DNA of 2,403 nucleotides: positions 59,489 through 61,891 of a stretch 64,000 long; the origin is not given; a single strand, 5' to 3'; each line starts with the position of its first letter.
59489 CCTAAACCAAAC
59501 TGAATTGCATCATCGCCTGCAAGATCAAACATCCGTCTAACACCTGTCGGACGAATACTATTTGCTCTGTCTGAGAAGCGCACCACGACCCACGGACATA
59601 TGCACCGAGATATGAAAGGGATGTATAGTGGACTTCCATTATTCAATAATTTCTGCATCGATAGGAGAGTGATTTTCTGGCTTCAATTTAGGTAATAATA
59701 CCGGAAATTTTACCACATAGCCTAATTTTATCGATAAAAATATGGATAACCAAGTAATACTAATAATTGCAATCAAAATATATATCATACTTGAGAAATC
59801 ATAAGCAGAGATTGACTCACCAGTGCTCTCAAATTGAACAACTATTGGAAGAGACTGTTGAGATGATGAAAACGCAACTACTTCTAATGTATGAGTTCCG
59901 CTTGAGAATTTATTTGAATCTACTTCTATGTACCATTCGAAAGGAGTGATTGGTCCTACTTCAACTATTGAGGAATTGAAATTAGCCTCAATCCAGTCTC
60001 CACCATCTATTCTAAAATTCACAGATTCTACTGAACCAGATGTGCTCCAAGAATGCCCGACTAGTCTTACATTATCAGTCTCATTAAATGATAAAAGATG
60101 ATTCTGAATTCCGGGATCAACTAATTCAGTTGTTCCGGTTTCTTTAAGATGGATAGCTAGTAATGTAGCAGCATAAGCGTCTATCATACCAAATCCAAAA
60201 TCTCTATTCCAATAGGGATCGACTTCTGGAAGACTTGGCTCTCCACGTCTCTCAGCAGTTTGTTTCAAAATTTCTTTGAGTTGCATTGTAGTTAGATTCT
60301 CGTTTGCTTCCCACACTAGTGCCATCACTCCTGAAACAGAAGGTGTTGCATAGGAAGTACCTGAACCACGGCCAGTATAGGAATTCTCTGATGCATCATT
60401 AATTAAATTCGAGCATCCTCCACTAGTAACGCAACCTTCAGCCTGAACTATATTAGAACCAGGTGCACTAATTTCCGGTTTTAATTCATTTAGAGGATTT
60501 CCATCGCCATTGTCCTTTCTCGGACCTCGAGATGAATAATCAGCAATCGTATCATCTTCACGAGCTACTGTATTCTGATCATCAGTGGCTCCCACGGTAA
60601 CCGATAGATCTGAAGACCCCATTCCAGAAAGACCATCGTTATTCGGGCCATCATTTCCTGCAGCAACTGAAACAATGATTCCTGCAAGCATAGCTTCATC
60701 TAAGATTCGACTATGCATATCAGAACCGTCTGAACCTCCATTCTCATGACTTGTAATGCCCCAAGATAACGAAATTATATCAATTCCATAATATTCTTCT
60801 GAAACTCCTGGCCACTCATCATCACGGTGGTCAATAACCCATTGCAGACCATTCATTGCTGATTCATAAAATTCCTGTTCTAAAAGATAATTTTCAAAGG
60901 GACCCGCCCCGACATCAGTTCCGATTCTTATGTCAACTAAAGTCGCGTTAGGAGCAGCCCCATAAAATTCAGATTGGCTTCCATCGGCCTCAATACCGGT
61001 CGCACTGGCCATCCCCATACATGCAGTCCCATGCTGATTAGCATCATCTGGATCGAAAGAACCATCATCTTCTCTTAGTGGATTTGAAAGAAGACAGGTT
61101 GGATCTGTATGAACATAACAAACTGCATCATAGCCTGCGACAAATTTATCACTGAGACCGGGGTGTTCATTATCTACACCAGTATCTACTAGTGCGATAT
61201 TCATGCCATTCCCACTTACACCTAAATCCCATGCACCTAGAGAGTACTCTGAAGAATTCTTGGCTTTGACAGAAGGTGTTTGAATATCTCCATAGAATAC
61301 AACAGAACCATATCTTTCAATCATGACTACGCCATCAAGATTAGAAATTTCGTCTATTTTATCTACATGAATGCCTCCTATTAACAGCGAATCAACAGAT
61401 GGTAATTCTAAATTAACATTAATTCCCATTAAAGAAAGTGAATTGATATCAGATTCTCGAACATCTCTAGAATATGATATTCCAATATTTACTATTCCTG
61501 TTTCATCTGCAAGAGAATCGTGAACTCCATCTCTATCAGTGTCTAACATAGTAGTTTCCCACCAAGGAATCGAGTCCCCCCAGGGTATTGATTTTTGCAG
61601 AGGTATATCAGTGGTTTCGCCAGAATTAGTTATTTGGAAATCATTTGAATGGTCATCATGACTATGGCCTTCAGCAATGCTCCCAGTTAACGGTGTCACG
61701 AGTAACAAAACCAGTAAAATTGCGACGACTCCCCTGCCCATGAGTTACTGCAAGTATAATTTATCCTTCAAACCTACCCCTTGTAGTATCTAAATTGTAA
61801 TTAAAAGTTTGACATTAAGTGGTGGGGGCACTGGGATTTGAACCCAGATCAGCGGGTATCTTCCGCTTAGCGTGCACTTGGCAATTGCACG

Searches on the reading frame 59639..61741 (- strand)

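Call 30: search_protein_families(library=pfam, proteins=[window:59639-61741:-], max_evalue=0.00001)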
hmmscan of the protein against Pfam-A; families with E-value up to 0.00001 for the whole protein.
window:59639-61741:- (700 aa): 1 family
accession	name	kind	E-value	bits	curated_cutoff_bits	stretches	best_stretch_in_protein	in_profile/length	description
PF00082.27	Peptidase_S8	-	1.7e-42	146.2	21.8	1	177-518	1-288/288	Subtilase family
